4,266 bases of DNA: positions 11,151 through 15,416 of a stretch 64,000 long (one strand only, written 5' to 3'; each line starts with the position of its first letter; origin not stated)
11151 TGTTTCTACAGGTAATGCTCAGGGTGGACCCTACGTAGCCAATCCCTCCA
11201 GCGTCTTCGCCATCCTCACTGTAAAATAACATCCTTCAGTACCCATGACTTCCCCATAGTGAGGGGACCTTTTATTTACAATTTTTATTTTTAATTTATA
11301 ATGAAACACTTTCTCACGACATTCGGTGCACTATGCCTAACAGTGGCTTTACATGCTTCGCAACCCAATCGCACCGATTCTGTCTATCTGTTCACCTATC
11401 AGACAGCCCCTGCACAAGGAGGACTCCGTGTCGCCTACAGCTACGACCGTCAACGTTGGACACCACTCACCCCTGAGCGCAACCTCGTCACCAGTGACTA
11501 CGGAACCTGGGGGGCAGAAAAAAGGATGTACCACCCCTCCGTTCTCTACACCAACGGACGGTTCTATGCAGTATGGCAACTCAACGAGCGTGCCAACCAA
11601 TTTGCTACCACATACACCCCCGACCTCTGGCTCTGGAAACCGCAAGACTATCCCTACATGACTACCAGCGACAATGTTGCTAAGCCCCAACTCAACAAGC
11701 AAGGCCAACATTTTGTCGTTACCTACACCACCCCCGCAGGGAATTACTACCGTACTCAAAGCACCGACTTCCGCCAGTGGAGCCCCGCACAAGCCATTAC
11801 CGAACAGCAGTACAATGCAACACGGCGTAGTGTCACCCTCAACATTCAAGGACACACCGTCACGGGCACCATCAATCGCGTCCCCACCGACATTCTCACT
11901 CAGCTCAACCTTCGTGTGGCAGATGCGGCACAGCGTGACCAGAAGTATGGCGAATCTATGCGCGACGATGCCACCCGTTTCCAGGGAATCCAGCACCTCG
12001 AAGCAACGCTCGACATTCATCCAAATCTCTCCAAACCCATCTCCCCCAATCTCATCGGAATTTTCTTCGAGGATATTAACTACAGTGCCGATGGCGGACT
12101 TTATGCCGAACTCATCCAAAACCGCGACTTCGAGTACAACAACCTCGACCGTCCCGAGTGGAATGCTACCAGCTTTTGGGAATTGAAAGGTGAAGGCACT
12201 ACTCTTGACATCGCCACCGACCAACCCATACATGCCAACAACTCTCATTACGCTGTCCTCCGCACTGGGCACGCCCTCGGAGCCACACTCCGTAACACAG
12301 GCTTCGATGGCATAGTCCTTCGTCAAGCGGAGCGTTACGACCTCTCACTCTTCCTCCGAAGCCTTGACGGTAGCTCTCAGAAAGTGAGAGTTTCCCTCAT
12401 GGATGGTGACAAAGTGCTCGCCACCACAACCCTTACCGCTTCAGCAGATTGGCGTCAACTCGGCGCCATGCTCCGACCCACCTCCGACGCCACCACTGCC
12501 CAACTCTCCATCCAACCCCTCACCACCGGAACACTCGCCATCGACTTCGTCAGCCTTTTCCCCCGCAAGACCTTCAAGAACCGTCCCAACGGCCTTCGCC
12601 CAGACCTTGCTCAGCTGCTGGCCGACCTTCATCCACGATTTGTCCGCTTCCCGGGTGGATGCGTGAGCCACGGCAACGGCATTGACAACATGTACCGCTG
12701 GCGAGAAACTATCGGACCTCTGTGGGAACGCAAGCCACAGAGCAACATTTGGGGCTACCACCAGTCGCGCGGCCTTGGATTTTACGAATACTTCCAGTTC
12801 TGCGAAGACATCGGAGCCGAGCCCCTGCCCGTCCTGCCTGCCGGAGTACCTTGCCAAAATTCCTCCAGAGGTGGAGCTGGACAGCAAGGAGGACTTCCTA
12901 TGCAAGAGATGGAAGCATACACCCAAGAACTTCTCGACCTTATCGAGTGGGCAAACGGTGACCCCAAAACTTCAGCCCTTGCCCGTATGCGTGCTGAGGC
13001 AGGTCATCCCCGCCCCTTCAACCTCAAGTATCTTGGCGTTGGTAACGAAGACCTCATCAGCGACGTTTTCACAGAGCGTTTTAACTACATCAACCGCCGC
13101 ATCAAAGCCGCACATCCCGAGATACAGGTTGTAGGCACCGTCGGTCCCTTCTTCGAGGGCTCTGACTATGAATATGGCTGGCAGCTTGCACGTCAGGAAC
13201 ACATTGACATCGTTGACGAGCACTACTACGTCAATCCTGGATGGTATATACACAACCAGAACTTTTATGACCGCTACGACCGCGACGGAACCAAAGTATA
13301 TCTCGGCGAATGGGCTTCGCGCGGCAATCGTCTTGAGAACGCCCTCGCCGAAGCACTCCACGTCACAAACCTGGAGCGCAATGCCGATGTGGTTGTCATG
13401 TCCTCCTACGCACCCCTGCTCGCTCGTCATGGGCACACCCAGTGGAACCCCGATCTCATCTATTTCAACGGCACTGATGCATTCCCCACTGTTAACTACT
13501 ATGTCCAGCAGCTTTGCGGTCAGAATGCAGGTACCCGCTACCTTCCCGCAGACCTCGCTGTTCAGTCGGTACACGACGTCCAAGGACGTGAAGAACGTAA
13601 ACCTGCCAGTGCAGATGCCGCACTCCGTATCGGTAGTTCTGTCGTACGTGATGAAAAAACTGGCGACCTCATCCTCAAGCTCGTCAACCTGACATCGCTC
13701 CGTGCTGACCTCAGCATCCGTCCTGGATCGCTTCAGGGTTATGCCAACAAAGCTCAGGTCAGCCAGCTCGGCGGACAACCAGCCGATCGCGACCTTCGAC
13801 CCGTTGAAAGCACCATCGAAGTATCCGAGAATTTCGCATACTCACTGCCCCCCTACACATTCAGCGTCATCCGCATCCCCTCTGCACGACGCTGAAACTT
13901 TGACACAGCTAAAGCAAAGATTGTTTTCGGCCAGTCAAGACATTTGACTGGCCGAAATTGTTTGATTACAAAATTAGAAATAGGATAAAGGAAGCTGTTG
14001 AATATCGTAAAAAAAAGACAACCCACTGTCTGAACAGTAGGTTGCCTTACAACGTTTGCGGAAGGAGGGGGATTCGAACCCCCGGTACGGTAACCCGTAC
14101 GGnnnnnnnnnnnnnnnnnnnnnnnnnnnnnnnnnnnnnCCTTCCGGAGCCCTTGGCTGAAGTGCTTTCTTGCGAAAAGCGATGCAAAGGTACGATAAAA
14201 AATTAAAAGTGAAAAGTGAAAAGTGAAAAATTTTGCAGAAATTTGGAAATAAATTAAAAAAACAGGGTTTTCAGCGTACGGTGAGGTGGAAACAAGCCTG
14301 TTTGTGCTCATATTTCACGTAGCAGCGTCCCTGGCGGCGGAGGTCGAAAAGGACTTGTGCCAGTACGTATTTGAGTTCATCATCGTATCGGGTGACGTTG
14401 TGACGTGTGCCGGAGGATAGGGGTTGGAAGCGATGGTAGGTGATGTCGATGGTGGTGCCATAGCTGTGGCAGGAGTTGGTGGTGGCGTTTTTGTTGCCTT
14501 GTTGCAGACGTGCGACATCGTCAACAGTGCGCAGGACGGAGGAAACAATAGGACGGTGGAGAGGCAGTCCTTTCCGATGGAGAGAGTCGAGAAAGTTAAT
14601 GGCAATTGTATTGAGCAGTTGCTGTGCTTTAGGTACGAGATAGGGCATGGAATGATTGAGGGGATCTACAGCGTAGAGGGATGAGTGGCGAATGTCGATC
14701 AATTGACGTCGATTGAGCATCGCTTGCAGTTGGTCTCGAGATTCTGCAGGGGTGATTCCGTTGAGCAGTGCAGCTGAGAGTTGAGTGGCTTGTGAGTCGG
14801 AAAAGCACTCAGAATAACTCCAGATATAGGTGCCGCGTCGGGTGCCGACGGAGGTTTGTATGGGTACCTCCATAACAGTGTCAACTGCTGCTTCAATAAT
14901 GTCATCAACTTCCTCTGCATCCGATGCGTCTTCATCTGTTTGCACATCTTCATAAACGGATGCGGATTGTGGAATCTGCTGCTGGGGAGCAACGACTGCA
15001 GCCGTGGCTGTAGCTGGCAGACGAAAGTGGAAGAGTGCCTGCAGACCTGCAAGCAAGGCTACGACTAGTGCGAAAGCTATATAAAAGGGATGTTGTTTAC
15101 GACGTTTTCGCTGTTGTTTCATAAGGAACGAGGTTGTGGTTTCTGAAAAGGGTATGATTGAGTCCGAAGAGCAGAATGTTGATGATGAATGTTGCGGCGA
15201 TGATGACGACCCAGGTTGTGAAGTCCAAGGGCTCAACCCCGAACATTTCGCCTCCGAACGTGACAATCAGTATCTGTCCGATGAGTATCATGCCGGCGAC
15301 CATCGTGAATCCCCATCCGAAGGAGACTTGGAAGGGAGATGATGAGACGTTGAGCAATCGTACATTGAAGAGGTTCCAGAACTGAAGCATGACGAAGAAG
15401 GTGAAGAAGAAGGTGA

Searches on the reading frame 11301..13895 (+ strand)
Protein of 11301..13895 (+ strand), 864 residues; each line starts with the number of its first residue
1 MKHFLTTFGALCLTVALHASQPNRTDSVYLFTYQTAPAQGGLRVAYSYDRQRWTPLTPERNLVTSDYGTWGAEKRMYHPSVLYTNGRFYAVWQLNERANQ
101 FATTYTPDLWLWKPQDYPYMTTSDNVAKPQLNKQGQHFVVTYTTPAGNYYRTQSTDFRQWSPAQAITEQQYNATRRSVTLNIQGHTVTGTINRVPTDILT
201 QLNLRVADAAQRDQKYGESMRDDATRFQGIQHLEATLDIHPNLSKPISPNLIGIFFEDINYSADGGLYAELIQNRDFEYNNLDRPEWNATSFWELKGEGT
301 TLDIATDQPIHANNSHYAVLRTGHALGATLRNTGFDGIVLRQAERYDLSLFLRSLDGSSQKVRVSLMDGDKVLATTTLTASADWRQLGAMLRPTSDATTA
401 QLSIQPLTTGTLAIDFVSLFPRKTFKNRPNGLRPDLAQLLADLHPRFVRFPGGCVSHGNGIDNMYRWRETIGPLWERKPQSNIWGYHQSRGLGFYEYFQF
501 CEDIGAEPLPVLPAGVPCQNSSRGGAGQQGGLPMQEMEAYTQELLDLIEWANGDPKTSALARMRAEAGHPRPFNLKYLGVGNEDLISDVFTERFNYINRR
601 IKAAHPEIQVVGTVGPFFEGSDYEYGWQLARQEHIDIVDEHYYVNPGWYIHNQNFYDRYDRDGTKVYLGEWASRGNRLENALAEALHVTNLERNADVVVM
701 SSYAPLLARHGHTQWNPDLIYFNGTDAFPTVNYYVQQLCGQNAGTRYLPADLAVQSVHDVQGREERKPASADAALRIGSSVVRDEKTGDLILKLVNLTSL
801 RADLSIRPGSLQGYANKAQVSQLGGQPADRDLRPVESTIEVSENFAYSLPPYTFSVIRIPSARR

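Call 24: search_protein_families(library=pfam, proteins=[window:11301-13895:+], max_evalue=0.0001)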
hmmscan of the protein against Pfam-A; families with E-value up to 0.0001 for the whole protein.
window:11301-13895:+ (864 aa): 4 families
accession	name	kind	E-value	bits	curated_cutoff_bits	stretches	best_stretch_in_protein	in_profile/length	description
PF22848.2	ASD1_dom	-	6.9e-113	376.5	22.2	1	438-672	1-239/239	Alpha-L-arabinofuranosidase 1 domain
PF06964.18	Alpha-L-AF_C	-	5.7e-20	72.6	27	1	673-787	16-102/165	Alpha-L-arabinofuranosidase C-terminal domain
PF22847.2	BT_3657-like_N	-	1.7e-15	57.7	27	1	23-124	19-121/168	Arabinosidase BT_3657-like, N-terminal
PF02018.23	CBM_4_9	-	4.2e-05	24.4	25.9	0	270-405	2-130/136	Carbohydrate binding domain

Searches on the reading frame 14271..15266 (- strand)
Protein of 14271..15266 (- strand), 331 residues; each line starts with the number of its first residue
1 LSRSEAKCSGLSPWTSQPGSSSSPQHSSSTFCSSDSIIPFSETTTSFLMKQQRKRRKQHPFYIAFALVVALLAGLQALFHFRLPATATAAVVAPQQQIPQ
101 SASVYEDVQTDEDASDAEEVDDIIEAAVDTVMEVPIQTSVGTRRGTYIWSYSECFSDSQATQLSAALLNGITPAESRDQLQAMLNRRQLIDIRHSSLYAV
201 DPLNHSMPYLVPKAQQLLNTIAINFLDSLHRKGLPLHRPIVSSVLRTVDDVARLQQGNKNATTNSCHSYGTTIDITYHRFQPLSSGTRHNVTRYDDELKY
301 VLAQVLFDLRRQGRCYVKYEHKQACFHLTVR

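Call 25: search_protein_families(library=pfam, proteins=[window:14271-15266:-], max_evalue=0.0001)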
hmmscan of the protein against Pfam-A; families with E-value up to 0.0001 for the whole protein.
window:14271-15266:- (331 aa): 1 family
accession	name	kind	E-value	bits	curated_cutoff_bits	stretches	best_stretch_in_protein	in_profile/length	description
PF18979.5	DUF5715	-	2.3e-62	210.1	26.8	1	157-331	1-171/171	Family of unknown function (DUF5715)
